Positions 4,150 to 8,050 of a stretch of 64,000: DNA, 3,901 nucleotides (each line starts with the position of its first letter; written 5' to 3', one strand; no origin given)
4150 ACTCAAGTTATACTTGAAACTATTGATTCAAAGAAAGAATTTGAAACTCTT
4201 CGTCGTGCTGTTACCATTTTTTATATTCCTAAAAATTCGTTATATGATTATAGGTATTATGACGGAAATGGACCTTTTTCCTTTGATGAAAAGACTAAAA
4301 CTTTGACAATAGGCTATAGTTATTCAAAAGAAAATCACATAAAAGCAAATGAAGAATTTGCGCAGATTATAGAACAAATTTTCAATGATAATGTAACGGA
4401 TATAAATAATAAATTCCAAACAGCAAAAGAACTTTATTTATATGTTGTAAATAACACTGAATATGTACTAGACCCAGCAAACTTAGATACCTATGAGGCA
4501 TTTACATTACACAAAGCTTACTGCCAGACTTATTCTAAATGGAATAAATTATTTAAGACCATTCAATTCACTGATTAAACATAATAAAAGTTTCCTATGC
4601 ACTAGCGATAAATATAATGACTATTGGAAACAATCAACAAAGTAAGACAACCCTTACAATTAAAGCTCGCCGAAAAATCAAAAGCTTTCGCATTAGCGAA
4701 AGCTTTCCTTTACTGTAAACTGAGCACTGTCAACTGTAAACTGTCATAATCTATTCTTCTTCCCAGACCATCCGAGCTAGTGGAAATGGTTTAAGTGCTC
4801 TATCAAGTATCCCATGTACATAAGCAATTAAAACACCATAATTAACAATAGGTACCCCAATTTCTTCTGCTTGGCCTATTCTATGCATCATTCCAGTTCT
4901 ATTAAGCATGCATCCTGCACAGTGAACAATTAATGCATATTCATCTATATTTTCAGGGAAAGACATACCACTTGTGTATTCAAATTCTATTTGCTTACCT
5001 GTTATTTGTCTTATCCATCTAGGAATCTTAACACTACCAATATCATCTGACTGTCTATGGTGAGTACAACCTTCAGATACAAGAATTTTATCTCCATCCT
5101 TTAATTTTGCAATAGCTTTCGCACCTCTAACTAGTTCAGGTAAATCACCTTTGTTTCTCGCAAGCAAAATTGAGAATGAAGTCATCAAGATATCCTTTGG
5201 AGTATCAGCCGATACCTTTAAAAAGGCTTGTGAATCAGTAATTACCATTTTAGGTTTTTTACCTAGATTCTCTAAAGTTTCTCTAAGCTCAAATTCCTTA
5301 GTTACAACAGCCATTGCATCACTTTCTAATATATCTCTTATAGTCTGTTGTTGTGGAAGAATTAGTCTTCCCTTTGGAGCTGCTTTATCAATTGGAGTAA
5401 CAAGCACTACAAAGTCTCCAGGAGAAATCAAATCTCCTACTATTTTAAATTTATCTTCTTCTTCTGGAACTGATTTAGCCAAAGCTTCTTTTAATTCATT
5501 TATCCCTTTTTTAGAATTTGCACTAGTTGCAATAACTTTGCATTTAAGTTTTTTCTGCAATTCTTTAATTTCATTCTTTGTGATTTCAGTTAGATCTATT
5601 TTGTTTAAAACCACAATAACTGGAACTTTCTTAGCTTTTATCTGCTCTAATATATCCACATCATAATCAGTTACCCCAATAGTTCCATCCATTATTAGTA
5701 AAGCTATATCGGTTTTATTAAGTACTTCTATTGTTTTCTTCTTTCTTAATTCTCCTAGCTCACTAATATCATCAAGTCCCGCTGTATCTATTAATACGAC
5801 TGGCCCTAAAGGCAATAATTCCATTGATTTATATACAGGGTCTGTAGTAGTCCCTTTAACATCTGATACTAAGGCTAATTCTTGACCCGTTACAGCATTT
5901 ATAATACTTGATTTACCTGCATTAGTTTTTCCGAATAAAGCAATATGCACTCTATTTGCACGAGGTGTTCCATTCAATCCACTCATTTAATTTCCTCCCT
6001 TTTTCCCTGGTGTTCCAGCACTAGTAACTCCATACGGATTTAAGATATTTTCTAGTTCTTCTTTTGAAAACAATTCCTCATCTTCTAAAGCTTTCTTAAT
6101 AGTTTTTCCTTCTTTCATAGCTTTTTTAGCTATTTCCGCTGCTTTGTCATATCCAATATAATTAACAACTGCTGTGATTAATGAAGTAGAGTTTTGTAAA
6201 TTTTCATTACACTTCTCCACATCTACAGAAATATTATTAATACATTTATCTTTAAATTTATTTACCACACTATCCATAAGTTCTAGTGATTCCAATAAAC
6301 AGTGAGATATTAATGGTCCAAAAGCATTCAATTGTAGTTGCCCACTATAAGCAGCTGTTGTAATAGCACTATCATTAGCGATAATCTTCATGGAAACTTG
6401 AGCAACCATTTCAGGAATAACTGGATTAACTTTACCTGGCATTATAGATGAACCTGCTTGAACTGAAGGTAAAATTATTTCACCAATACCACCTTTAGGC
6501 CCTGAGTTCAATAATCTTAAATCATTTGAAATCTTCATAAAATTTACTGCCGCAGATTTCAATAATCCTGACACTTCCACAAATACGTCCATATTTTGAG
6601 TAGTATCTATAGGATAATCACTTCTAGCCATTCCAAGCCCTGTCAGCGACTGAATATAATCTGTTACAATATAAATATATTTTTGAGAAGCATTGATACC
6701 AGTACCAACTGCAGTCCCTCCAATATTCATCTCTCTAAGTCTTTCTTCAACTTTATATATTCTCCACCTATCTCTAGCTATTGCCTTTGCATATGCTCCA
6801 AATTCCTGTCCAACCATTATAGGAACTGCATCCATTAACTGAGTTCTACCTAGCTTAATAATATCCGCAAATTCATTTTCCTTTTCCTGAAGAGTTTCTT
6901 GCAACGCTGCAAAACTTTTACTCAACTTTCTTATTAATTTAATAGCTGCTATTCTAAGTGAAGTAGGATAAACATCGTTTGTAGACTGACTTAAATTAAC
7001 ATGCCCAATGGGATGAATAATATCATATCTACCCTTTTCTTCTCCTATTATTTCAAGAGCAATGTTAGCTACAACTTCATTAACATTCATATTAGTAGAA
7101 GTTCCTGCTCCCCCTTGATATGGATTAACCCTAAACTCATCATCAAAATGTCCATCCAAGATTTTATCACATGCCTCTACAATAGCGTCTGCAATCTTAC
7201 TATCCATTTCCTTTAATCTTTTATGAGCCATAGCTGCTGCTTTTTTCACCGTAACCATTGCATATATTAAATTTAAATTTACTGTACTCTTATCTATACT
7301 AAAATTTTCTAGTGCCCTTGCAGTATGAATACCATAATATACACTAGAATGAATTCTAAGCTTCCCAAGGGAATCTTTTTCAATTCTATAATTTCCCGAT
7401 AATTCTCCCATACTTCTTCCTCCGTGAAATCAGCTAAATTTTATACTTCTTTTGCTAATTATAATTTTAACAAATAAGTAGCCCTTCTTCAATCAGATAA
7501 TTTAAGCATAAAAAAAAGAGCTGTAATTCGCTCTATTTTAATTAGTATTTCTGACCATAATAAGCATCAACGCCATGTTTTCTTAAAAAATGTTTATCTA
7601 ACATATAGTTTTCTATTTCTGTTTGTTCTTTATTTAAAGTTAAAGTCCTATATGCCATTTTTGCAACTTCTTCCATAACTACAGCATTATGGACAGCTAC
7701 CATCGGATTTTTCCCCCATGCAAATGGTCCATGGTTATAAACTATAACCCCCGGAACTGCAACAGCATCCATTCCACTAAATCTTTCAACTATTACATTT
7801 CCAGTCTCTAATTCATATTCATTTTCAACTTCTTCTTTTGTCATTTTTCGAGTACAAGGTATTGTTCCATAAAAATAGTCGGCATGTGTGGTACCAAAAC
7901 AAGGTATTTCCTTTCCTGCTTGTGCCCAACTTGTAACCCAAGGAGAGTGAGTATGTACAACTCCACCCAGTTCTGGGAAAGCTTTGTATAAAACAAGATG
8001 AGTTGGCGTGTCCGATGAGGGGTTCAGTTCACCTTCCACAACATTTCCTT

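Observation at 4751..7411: Aspartate ammonia-lyase translationally coupled to the [FeFe]-hydrogenase maturase HydF, away from hydE/hydG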

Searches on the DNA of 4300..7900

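Call 56: search_rna_families(source=window, start=4300, end=7900, threshold=evalue, max_evalue=1)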
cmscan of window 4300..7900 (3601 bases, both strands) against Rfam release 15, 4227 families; matches with E-value up to 1: 0.
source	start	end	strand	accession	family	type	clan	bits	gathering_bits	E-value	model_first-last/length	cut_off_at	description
